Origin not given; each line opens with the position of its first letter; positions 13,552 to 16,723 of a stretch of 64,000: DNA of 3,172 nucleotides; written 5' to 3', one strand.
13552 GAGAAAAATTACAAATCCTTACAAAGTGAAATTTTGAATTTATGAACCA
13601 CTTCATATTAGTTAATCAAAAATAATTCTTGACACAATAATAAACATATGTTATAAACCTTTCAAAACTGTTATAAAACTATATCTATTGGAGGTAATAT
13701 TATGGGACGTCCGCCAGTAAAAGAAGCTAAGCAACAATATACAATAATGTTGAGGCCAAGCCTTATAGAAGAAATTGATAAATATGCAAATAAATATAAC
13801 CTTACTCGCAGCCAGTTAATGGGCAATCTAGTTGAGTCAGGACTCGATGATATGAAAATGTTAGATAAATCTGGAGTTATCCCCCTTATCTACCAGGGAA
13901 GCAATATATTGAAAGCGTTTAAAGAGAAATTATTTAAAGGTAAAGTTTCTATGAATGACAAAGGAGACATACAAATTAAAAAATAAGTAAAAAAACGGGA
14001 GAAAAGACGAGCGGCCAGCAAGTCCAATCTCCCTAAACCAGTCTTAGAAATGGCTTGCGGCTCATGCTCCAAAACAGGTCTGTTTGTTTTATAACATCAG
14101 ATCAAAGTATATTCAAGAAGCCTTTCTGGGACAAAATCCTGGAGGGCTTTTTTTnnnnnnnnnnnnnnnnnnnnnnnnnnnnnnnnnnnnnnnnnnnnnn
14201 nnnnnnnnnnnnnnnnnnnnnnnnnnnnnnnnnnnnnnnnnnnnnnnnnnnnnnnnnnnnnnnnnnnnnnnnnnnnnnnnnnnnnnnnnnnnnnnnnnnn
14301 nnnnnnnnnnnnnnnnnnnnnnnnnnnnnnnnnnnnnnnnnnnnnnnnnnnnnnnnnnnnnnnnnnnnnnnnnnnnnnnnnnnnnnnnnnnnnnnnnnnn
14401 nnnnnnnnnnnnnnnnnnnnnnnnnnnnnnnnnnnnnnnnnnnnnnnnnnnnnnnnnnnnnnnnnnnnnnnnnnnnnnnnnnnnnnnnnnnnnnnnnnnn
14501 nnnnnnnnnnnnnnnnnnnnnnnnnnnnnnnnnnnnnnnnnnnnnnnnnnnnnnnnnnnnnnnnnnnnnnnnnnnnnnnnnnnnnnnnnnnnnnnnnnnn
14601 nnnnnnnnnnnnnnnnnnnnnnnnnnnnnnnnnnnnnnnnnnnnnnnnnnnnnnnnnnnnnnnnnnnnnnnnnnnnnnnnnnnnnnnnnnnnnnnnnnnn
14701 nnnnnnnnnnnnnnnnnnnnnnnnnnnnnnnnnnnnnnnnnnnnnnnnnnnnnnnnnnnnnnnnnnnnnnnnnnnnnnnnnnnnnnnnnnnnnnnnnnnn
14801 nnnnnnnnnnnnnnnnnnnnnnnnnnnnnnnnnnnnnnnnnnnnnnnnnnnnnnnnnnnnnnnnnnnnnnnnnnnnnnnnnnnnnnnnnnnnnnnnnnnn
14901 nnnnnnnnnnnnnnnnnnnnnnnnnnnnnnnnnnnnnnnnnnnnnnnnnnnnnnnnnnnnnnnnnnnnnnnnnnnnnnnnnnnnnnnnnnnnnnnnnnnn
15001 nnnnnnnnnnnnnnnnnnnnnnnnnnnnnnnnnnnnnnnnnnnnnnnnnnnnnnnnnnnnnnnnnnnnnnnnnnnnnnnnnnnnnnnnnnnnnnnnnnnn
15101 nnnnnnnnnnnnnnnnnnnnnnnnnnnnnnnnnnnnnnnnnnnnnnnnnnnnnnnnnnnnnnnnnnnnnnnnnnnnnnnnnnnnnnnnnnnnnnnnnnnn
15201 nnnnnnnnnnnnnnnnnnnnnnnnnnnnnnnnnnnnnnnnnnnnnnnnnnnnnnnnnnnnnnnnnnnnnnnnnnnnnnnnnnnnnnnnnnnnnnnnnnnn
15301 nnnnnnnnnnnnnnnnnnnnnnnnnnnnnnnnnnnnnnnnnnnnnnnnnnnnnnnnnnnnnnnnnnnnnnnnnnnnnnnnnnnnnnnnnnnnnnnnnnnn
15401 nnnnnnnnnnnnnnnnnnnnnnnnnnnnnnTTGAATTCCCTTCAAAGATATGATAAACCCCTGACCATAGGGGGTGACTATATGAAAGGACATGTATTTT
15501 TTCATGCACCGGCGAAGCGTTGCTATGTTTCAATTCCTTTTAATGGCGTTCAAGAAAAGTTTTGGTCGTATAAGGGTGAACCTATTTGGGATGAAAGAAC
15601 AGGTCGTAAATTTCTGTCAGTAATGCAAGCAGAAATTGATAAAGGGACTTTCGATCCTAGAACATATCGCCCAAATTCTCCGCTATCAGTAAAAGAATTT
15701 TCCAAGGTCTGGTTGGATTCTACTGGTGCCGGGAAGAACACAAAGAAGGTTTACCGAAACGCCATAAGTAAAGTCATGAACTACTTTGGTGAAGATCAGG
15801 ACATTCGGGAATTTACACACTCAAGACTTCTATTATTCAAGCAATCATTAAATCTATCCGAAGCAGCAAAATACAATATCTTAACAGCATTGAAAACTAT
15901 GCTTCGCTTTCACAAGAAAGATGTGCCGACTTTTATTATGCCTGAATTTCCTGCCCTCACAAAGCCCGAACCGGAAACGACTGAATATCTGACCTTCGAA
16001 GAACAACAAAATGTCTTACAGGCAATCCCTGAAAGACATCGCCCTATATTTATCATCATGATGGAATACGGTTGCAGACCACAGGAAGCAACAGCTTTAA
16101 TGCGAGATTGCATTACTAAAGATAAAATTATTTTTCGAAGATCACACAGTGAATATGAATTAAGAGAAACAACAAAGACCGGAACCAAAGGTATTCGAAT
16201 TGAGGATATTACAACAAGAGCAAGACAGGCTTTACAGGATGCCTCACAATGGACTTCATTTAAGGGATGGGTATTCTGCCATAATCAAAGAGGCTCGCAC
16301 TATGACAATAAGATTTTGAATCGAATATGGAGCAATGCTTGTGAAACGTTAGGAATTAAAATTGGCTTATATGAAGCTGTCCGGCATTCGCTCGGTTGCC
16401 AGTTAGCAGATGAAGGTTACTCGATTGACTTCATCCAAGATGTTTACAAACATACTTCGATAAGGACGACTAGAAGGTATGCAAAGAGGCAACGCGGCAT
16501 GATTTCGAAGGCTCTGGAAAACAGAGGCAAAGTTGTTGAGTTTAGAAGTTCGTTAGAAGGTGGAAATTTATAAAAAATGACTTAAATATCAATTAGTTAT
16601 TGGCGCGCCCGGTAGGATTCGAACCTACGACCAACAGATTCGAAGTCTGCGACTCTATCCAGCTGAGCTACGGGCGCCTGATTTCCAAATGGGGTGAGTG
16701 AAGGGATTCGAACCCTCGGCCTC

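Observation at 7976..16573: Same RHH regulator, unrelated replication initiators: modular Rep-integrase elements (IME-like)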

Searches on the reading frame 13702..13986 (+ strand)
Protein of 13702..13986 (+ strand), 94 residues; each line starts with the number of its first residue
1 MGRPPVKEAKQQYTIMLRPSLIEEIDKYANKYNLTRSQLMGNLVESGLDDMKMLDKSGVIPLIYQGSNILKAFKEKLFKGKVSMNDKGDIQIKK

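Call 4: search_protein_families(library=pfam, proteins=[window:13702-13986:+], max_evalue=0.1)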
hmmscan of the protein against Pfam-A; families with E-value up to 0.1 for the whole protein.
window:13702-13986:+ (94 aa): 1 family
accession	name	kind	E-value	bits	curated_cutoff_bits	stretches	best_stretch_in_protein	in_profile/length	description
PF19891.5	DUF6364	-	0.003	18.4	27.3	1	13-62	5-45/70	Family of unknown function (DUF6364)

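Call 14: search_protein_families(library=phrogs, proteins=[window:13702-13986:+], max_evalue=0.1)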
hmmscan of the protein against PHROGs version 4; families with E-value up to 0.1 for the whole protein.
window:13702-13986:+ (94 aa): 5 families
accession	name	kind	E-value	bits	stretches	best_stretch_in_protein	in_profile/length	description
phrog_876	-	transcription regulation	8.8e-05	23.1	1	1-77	58-133/239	transcriptional repressor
phrog_24852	-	unknown function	0.0023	19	1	9-52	5-48/74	-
phrog_12301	-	transcription regulation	0.0024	19.5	1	7-44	51-88/96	transcriptional regulator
phrog_582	-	transcription regulation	0.0055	18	1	7-52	54-99/105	Arc-like repressor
phrog_7325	-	transcription regulation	0.07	14.2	1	16-55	62-101/151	CopG-like transcriptional repressor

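Call 16: search_protein_families(library=ncbifam, proteins=[window:13702-13986:+], max_evalue=0.1)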
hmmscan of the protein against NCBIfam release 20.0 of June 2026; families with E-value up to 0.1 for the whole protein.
window:13702-13986:+ (94 aa): 1 family
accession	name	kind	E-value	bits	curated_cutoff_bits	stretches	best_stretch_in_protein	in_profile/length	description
NF053762.1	aCcr1_fam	equivalog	0.0013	18.6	60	1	20-38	10-28/38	aCcr1 family cell cycle regulator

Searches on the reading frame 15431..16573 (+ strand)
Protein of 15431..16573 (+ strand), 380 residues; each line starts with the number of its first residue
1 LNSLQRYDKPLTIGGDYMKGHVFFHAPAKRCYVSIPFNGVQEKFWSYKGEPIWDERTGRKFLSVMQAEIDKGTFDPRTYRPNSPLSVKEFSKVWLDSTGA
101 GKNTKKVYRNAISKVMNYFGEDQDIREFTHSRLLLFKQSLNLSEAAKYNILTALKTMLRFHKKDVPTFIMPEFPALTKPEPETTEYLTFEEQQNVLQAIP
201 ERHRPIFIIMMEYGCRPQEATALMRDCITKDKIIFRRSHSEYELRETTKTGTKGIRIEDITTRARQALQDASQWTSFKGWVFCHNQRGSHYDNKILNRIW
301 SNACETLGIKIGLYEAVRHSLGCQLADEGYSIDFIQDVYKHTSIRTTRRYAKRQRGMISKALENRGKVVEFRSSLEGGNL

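Call 4: search_protein_families(library=pfam, proteins=[window:15431-16573:+], max_evalue=0.1)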
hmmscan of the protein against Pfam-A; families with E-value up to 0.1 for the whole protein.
window:15431-16573:+ (380 aa): 2 families
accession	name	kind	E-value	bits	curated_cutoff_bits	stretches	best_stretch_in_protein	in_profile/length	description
PF00589.27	Phage_integrase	-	2.9e-14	53.6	27.1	1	186-353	2-168/172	Phage integrase family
PF24032.1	YQBQ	-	0.011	15.6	27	1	273-352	59-138/294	YQBQ-like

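Call 14: search_protein_families(library=phrogs, proteins=[window:15431-16573:+], max_evalue=0.1)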
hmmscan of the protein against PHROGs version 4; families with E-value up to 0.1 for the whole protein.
window:15431-16573:+ (380 aa): 5 families
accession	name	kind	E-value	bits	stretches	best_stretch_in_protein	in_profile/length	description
phrog_1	-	integration and excision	2.6e-31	110.5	1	72-361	155-443/611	integrase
phrog_216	-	integration and excision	1e-23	84.9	1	183-363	52-234/301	integrase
phrog_5127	-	integration and excision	1.7e-05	25.5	1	73-246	109-255/355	integrase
phrog_7269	-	integration and excision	0.0017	19.2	1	292-362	9-78/89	integrase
phrog_20176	-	unknown function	0.082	14.1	0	102-161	11-71/101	-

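Call 16: search_protein_families(library=ncbifam, proteins=[window:15431-16573:+], max_evalue=0.1)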
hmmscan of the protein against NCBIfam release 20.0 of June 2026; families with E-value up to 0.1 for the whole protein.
window:15431-16573:+ (380 aa): 10 families
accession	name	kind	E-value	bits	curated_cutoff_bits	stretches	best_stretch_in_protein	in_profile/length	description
NF040815.2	recomb_XerA_Arch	equivalog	1.6e-15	57.4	220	1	95-355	7-256/263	site-specific tyrosine recombinase/integron integrase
TIGR02225.1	recomb_XerD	equivalog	4.2e-08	32.9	329.6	1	90-362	3-283/290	site-specific tyrosine recombinase XerD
TIGR02224.1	recomb_XerC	equivalog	3.7e-06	26.5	335.15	1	97-353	10-277/295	tyrosine recombinase XerC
TIGR02249.1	integrase_gron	subfamily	1.1e-05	24.9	265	1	287-351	233-298/315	integron integrase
NF001399.0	PRK00283.1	subfamily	8.9e-05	21.9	279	1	86-355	8-285/300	tyrosine recombinase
NF007370.0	PRK09870.1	subfamily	0.0001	22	221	1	275-356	101-182/200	tyrosine-type DNA invertase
NF007371.0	PRK09871.1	subfamily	0.00039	20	222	1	284-354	104-175/198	tyrosine-type DNA invertase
NF011946.0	PRK15417.1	equivalog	0.0015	17.7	435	1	288-352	249-314/337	integron integrase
NF040693.1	recomb_GmtY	equivalog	0.011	15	340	1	280-362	352-441/441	gamma-mobile-trio recombinase GmtY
NF002331.0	PRK01287.1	subfamily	0.034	13.1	371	1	288-352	245-311/365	site-specific tyrosine recombinase XerC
